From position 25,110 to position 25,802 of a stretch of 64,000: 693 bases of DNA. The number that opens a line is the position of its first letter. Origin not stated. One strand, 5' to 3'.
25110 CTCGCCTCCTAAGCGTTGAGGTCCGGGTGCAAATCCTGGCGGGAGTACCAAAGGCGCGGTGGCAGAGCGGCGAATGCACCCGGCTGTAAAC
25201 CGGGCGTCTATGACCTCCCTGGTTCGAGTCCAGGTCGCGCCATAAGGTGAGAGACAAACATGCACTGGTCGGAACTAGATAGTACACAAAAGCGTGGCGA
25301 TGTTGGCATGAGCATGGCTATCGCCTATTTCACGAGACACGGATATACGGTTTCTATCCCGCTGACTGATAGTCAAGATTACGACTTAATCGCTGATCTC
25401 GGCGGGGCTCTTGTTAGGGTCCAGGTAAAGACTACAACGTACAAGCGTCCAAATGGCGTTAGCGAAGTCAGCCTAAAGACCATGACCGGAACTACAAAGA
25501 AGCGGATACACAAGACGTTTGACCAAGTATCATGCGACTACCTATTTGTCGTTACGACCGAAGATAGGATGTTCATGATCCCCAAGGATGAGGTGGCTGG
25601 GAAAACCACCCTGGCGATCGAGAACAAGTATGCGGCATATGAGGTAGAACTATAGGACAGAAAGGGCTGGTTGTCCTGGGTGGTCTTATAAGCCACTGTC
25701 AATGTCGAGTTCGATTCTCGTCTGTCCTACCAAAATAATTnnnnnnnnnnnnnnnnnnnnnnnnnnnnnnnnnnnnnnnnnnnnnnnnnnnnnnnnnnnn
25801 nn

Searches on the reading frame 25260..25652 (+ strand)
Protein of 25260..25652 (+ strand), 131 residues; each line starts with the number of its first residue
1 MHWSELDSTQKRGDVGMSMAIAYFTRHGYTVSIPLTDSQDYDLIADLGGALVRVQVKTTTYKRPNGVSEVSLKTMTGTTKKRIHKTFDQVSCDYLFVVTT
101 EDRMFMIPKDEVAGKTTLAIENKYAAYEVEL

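Call 45: search_protein_families(library=pfam, proteins=[window:25260-25652:+], max_evalue=0.01)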
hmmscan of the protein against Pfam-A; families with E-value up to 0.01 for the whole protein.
window:25260-25652:+ (131 aa): 1 family
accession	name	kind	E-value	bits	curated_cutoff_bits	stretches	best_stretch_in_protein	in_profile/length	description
PF11645.14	PDDEXK_5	-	5.8e-23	81.9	26.1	1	8-118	2-116/138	PD-(D/E)XK endonuclease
